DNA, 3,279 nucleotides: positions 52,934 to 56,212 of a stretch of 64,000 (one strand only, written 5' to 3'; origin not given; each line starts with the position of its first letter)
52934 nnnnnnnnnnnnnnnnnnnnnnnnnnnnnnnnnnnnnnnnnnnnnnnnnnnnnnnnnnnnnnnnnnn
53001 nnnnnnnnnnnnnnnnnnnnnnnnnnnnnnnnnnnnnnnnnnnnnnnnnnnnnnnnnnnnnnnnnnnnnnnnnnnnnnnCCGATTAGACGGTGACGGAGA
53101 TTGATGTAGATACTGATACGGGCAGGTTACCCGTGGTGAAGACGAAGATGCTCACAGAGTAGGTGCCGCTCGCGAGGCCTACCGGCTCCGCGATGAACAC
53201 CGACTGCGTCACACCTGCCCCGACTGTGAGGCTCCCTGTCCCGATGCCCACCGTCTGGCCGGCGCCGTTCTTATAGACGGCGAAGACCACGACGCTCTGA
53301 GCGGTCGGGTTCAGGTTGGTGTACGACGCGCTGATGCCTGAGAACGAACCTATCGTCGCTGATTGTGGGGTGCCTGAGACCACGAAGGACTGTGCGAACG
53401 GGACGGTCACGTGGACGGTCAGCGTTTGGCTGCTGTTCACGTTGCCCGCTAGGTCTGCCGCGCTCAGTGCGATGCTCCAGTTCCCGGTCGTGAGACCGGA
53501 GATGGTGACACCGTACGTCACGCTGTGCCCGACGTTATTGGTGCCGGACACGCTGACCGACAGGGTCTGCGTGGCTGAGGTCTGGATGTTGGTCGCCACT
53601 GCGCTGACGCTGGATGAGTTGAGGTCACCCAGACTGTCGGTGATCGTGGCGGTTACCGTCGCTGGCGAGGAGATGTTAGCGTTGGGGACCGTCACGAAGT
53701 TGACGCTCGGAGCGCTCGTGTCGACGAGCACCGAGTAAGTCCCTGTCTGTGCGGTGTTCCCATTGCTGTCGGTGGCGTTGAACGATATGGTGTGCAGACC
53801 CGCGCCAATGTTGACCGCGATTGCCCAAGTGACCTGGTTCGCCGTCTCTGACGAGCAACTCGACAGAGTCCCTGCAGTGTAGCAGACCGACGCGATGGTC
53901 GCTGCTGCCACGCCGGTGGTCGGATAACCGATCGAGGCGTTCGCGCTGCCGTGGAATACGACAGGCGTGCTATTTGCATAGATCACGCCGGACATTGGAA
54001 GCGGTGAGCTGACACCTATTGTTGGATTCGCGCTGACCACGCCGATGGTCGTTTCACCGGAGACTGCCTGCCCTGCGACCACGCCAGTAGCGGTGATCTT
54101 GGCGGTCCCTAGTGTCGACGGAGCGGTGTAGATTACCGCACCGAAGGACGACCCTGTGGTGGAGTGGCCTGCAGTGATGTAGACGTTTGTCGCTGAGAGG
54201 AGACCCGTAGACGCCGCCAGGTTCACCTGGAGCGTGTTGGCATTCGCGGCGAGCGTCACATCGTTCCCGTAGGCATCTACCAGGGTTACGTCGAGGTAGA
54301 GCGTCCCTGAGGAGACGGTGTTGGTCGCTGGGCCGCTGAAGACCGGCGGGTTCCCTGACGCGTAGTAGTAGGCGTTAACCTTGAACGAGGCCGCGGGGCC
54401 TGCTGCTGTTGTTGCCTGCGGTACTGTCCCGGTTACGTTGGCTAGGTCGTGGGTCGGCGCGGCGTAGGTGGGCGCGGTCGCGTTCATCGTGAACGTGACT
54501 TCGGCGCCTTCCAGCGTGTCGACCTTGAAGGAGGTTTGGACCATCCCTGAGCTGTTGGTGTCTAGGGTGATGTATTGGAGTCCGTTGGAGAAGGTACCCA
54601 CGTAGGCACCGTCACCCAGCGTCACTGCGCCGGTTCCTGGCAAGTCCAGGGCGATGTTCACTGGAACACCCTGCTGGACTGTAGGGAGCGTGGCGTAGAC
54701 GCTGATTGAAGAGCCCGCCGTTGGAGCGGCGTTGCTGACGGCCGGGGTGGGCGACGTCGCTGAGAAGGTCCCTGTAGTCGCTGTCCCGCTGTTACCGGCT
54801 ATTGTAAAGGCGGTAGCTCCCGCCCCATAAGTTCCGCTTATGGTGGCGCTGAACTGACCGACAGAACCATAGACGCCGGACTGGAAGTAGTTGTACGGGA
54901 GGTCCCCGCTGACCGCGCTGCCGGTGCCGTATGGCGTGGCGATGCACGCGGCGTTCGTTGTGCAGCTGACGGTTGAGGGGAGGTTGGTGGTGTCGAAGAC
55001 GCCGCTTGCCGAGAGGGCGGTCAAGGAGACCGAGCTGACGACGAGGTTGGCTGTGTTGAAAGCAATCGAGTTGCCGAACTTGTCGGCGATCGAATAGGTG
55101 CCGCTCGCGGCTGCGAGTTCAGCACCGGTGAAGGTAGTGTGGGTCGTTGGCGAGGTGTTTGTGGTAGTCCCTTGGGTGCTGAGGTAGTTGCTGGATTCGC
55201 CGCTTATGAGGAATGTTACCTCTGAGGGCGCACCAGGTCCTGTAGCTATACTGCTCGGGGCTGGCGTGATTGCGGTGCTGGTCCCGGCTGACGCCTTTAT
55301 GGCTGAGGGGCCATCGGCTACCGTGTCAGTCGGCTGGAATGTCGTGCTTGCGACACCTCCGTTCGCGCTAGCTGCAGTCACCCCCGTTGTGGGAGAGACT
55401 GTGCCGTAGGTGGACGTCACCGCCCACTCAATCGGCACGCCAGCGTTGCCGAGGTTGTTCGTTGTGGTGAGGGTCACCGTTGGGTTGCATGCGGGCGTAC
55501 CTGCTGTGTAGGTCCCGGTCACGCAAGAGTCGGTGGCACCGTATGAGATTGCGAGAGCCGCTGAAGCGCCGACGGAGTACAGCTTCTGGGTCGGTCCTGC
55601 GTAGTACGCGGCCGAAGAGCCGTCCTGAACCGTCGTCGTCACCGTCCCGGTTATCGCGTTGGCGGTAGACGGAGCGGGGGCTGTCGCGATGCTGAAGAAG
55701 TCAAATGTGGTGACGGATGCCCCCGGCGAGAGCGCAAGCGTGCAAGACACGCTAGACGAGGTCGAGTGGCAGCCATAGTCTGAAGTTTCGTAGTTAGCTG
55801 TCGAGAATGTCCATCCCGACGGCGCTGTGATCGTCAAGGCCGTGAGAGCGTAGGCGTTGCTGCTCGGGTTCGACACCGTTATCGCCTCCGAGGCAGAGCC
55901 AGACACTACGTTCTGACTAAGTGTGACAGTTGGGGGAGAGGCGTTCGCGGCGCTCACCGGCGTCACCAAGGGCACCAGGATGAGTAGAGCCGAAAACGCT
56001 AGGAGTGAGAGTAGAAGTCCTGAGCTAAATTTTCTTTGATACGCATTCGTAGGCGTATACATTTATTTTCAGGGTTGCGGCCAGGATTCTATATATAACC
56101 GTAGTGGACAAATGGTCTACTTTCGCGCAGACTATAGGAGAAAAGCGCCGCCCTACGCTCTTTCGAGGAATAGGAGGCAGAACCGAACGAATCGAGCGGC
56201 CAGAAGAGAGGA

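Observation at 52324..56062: SlaA/SlaB-like two-gene S-layer operon (large unanchored protein plus short coiled-coil membrane stalk)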

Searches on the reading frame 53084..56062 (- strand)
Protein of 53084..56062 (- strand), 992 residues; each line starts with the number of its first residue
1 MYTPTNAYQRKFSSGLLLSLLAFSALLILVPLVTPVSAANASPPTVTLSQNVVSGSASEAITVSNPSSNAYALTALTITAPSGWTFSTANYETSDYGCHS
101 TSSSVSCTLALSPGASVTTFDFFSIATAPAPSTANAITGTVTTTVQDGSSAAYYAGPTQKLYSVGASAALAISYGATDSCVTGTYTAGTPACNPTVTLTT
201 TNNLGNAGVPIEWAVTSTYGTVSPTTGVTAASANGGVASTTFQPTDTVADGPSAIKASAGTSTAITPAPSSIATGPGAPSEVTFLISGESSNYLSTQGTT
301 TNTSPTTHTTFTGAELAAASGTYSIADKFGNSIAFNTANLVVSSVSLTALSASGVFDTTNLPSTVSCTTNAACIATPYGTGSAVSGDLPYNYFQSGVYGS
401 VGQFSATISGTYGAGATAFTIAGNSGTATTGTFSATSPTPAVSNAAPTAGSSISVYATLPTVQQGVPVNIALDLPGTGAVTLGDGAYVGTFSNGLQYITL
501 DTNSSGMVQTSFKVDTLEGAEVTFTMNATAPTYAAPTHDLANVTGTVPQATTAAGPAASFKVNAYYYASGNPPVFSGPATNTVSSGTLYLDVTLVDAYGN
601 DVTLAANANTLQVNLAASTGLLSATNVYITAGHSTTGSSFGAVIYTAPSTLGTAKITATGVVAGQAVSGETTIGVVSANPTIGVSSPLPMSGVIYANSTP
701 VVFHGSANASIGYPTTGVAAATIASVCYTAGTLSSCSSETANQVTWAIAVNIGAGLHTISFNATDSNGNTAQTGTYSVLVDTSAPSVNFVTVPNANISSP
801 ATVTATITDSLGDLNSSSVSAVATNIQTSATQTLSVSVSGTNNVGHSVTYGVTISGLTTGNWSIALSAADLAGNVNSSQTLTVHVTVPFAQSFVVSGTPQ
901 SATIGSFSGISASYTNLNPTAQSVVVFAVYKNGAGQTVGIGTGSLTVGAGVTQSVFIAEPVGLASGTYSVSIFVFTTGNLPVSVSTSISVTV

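Call 6: search_protein_families(library=pfam, proteins=[window:53084-56062:-], max_evalue=1)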
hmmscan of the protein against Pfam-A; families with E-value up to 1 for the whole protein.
window:53084-56062:- (992 aa): 4 families
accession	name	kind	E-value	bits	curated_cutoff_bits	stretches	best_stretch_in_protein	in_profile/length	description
PF19077.6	Big_13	-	0.0021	19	27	2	722-782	39-102/102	Bacterial Ig-like domain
PF13860.13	FlgD_ig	-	0.0067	16.8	27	1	753-783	46-76/79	FlgD Ig-like domain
PF16407.11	PKD_2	-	0.18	12.5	39.2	0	802-935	34-150/157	PKD-like family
PF18981.6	InlK_D3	-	0.48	11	25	0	858-885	48-75/75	Internalin K domain (D3/D4)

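Call 7: search_solved_structures(query=window:53084-56062:-, max_evalue=1)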
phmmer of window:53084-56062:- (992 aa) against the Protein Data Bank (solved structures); distinct sequences matched with E-value up to 1: 0.

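Call 12: find_homologous_proteins(query=window:53084-56062:-, max_evalue=0.001)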
Query window:53084-56062:- (992 aa): 44 proteins with E <= 0.001 among 8000 candidates.
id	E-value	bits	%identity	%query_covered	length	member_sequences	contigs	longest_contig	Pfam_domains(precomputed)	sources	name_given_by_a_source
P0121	0.0e+0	1922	100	97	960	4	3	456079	-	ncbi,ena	-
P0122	0.0e+0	1140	62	100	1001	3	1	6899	-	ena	-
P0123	0.0e+0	1135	62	100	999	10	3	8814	-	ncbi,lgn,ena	-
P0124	0.0e+0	1107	62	98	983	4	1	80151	-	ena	-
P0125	2.6e-227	775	49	99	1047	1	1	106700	-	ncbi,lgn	-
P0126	1.6e-223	763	50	100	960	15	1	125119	-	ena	-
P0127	3.0e-223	762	50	100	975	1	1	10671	-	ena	-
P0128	4.9e-178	612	44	100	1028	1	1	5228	PF19077.7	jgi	jgi:hypothetical protein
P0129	1.6e-172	594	43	99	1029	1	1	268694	-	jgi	jgi:hypothetical protein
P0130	7.5e-172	592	43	99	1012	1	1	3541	-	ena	-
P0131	7.4e-167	575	43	100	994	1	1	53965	-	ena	-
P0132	1.5e-166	574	41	99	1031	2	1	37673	PF19077.7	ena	-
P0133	1.5e-163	564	43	100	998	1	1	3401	-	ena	-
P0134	1.1e-159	552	43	100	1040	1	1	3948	-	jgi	-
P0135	8.9e-158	545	42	100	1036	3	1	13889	PF19077.7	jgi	-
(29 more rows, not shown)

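Call 34: search_solved_structures(query=A2, max_evalue=10, show_alignments=0)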
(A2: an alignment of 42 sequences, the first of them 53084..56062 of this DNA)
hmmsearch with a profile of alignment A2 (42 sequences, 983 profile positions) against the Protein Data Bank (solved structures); distinct sequences matched with E-value up to 10: 1.
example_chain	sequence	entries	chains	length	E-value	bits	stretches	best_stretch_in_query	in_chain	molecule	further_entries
2vng_A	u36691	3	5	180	0.083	13.9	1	243-343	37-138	CPE0329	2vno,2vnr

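Call 43: predict_structure(alignment_id=A2)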
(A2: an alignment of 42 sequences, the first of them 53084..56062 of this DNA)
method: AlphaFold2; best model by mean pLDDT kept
length: 992 residues; sequences in the alignment: 42
mean_pLDDT: 82.5   pTM: 0.49
mean pLDDT of the five models: 82.5, 81.1, 79.6, 78.9, 78.9
residues with pLDDT >= 90: 303; 70-90: 552; 50-70: 87; < 50: 50
segments of 3 or more residues with pLDDT < 50: 1-14, 25-38, 376-382, 479-485, 533-537
pLDDT, mean of each block of 10 residues (from residue 1): 38 51 46 41 80 77 85 89 79 78 88 80 75 83 87 83 86 88 88 92 84 90 93 88 91 91 80 90 74 84 67 86 87 84 86 84 77 50 70 89 86 86 83 86 71 84 88 60 55 81 88 64 79 54 62 69 91 87 94 79 79 94 93 87 93 94 87 94 91 89 90 85 91 82 84 91 94 94 92 85 93 94 89 93 94 90 93 83 82 84 85 84 90 88 85 88 84 87 87 77
secondary structure, 60 per line:
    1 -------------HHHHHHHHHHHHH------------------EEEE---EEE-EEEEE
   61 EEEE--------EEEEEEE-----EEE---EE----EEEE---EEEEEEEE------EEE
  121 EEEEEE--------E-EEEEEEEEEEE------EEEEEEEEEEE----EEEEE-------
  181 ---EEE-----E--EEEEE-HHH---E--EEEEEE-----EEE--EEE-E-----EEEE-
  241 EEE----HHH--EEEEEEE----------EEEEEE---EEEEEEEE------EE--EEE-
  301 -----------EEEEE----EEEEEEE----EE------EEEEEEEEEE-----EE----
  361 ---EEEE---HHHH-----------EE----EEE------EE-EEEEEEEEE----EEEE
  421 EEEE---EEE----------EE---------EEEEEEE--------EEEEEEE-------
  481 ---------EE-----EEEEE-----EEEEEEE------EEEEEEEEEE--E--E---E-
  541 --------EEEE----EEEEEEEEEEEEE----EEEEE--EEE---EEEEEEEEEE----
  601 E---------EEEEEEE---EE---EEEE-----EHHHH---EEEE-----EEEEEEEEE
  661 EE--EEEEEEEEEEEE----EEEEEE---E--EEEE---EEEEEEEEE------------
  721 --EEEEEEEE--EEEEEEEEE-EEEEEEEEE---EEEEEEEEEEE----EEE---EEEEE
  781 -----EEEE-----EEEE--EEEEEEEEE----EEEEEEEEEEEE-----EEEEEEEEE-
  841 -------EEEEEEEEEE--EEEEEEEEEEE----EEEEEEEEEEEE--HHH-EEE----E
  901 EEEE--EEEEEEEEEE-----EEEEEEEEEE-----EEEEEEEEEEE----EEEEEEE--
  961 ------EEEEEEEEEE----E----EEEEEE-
elements in order (helices of 4 or more, strands of 3 or more residues): H14-26 E45-48 E52-54 E56-64 E73-79 E85-87 E97-100 E104-111 E118-126 E137-147 E154-164 E169-173 E184-186 E195-199 E210-215 E221-223 E226-228 E236-239 E241-243 E253-259 E270-275 E279-286 E297-299 E312-316 E321-327 E340-349 E364-367 H371-374 E392-394 E404-412 E417-424 E428-430 E452-458 E467-473 E497-501 E507-513 E520-529 E549-552 E557-569 E574-578 E581-583 E587-596 E611-617 E626-629 H636-639 E643-646 E652-662 E665-676 E681-686 E693-696 E700-708 E723-730 E733-741 E743-751 E755-765 E770-772 E776-780 E786-789 E795-798 E801-809 E814-825 E831-839 E848-857 E860-870 E875-886 E893-895 E900-904 E907-916 E922-931 E937-947 E952-958 E967-976 E986-991

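Call 48: fold_search(model_id=the predicted structure, library=pdb)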
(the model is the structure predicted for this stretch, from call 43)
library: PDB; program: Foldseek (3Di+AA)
matches with E <= 10: 1885; with E <= 0.001: 204
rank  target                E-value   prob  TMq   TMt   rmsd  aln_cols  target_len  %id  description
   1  9ijj_O                1.8e-19  1.00  0.12  0.10  72.1      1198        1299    8  In situ structure of the central apparatus in mouse sperm axoneme. (released 2025-06-04)
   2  7som_D                2.1e-19  1.00  0.14  0.11  37.3      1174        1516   10  Ciliary C2 central pair apparatus isolated from Chlamydomonas reinhardtii (released 2022-04-13)
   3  9ijj_4I               5.1e-19  1.00  0.12  0.05  66.2      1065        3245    8  In situ structure of the central apparatus in mouse sperm axoneme. (released 2025-06-04)
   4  9ijj_4G               1.4e-17  1.00  0.15  0.05  52.3      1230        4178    8  In situ structure of the central apparatus in mouse sperm axoneme. (released 2025-06-04)
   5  7q1y_A                2.5e-17  1.00  0.16  0.13  36.1      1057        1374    9  X-ray structure of human A2ML1 (released 2022-04-20)
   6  8ayh_B                6.0e-17  1.00  0.17  0.18  33.4      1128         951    9  Structure of Complement C5 in Complex with small molecule inhibitor and CVF (released 2022-12-21)
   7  9ijj_4H               8.2e-17  1.00  0.13  0.05  43.2      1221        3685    8  In situ structure of the central apparatus in mouse sperm axoneme. (released 2025-06-04)
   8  7sqc_O0               1.2e-16  1.00  0.16  0.14  54.1      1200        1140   10  Ciliary C1 central pair apparatus isolated from Chlamydomonas reinhardtii (released 2022-04-13)
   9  7q61_A                1.2e-16  1.00  0.16  0.14  35.5      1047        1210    9  Structure of TEV conjugated A2ML1 (A2ML1-TC) (released 2022-04-20)
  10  7q62_A                3.5e-16  1.00  0.16  0.14  36.9      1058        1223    9  Structure of TEV cleaved A2ML1 dimer (A2ML1-TT dimer) (released 2022-04-20)
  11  7o7n_A                7.6e-16  1.00  0.17  0.14  36.3      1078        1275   10  (h-alpha2M)4 semiactivated I state (released 2022-04-13)
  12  9fx2                  9.1e-16  1.00  0.15  0.13  36.9      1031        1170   10  Structure of methylamine activated CD109 (released 2025-03-19)
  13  9u5z_E                1.2e-15  1.00  0.16  0.12  31.4       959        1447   10  C3 convertases zymogen C4b2 in activation state (released 2026-01-14)
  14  8b0g_A                2.1e-15  1.00  0.16  0.14  36.4      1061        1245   10  2C9, C5b9-CD59 structure (released 2023-02-22)
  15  9fx3_A                2.5e-15  1.00  0.16  0.14  35.5      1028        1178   10  Structure of active human CD109 (released 2025-03-19)
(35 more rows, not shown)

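Call 50: search_protein_families(library=ncbifam, proteins=[window:53084-56062:-], max_evalue=1)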
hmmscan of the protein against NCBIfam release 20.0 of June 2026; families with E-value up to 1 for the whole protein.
window:53084-56062:- (992 aa): 4 families
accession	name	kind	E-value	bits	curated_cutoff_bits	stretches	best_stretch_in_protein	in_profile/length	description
NF047446.1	barrel_OmpL47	domain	0.00012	22.5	40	1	754-780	42-68/68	OmpL47-type beta-barrel domain-containing protein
NF033932.1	LapB_rpt_80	domain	0.00058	20.1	45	1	757-818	3-61/83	LapB repeat-containing protein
NF047441.1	Lepto_OmpL47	equivalog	0.006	16.3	250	1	754-799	112-155/336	multi-beta-barrel domain surface protein OmpL47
NF005176.1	PRK06655.1-1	equivalog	0.025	14.5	230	1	753-804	120-173/197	flagellar hook assembly protein FlgD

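Call 79: search_protein_representatives(alignment_id=A2)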
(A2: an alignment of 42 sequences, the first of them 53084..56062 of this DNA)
Query: 42 sequences, 983 profile positions. Proteins with E-value up to 0.001 (for the whole library): 2986; up to 1e-10: 733; up to 1e-30: 216. The best 150 are listed.
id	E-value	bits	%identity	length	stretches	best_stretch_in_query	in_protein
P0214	0.0e+00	1256.7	-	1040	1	1-982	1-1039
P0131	0.0e+00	1180.7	-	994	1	1-983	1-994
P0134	0.0e+00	1175.0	-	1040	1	1-982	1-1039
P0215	0.0e+00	1093.5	-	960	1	1-983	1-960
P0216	0.0e+00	1092.0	-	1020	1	1-983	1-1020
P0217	0.0e+00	1091.3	-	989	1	1-983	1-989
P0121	0.0e+00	1053.8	-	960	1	34-983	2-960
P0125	0.0e+00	1037.5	-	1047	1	1-982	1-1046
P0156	0.0e+00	1021.9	-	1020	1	7-982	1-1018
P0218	0.0e+00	1021.8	-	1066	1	1-983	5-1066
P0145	0.0e+00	1021.4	-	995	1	5-983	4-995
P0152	1.6e-290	982.9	-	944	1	1-982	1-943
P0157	2.4e-286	969.1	-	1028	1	7-982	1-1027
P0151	1.2e-285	966.8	-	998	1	1-983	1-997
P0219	2.0e-285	966.1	-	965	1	26-983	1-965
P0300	8.7e-106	371.4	-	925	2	1-767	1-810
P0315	1.4e-82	294.6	-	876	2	9-771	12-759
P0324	1.5e-75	271.3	-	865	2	11-737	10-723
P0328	4.9e-68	246.4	-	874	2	16-768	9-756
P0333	2.5e-65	237.5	-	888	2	9-791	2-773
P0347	1.4e-59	218.5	-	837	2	9-770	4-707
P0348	7.5e-59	216.1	-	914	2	10-770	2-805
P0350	9.9e-59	215.7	-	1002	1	11-968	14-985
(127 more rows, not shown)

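Call 81: list_cluster_members(proteins=[P0333, P0347, P0324, P0348, P0328, P0315, P0300, P0350, P0103, P0079])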
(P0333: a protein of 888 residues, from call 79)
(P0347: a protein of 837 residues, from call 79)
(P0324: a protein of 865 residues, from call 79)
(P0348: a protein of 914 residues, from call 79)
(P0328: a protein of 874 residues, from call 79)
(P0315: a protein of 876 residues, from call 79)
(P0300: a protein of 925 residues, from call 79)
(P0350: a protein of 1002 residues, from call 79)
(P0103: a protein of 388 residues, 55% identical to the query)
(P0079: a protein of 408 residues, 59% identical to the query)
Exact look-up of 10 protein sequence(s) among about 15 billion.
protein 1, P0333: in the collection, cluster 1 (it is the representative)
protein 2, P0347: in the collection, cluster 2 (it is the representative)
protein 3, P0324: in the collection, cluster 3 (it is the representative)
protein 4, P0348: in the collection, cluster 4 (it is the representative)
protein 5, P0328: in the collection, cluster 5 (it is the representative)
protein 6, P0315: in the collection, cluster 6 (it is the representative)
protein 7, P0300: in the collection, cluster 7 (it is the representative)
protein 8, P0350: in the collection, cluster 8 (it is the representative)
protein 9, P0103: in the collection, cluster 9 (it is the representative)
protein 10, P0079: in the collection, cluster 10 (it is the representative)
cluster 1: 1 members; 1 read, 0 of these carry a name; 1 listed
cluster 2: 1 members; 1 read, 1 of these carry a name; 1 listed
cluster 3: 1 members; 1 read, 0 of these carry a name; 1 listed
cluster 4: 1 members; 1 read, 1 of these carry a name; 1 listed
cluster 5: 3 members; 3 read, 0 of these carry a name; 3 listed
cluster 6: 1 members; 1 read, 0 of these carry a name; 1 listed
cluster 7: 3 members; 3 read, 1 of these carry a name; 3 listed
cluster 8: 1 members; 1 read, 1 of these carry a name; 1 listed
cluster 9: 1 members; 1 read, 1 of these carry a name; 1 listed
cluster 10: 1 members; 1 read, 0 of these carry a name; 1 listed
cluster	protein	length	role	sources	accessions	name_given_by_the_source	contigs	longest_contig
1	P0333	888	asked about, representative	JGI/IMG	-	-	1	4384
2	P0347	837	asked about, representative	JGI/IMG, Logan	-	hypothetical protein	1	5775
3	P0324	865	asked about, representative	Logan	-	-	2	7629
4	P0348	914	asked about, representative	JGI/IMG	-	hypothetical protein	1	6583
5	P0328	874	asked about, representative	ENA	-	-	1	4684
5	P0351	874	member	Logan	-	-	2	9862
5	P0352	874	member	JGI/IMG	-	-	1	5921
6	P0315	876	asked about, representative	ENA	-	-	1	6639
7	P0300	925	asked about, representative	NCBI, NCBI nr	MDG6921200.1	MAG: hypothetical protein JRN59_06700 [Nitrososphaerota archaeon] | hypothetical protein [Nitrososphaerota archaeon]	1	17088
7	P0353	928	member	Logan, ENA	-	-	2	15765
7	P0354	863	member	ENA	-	-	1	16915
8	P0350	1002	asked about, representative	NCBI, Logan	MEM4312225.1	MAG: Ig-like domain-containing protein [Nitrososphaerales archaeon]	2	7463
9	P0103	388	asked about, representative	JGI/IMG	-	methyl-accepting chemotaxis protein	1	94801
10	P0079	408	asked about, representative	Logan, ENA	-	-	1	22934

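Call 82: find_encoding_contigs(protein=P0347, flank=5000, max_places=2)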
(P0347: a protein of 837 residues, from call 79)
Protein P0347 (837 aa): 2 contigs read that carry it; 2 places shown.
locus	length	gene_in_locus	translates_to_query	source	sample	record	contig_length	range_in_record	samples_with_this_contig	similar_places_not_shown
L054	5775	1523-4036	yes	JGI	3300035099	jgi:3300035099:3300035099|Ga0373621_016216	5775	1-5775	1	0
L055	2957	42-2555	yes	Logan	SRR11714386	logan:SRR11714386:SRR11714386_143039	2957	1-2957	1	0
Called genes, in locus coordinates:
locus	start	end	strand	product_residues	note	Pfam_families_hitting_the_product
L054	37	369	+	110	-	-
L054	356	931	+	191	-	-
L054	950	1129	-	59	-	-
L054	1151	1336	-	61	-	-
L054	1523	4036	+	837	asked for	PF02369:Big_1 (faint)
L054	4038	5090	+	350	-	PF01835:MG2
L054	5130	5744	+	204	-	-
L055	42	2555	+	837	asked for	PF02369:Big_1 (faint)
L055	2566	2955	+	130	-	?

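Call 83: find_encoding_contigs(protein=P0324, flank=5000, max_places=2)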
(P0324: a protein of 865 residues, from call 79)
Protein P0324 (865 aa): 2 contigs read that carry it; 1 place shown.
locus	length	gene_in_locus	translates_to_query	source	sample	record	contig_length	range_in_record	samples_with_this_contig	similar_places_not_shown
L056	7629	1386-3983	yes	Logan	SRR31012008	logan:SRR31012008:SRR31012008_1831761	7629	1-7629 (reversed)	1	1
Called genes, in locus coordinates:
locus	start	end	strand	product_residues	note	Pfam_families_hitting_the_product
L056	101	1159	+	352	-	PF20706:GT4-conflict, PF00534:Glycos_transf_1, PF13692:Glyco_trans_1_4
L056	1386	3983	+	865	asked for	-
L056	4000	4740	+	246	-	-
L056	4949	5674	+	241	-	-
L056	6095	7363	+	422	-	-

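Call 84: find_encoding_contigs(protein=P0351, flank=5000, max_places=2)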
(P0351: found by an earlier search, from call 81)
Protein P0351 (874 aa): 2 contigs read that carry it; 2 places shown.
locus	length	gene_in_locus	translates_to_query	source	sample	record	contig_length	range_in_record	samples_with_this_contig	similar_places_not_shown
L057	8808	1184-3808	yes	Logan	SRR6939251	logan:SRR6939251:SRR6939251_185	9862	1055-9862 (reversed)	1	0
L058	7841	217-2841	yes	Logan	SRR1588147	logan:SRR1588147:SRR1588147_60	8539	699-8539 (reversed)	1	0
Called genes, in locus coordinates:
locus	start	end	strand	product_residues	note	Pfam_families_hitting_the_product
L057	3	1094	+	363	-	?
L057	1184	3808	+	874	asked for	PF02369:Big_1 (faint)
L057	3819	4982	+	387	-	PF01835:MG2 (faint), PF07889:DUF1664 (faint), PF04513:Baculo_PEP_C (faint)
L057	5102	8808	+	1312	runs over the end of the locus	PF09286:Pro-kuma_activ, PF00082:Peptidase_S8 (faint), PF17957:Big_7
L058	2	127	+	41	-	?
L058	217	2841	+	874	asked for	PF02369:Big_1 (faint)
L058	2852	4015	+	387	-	PF01835:MG2 (faint), PF07889:DUF1664 (faint), PF04513:Baculo_PEP_C (faint)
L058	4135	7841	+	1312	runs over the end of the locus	PF09286:Pro-kuma_activ, PF00082:Peptidase_S8 (faint), PF17957:Big_7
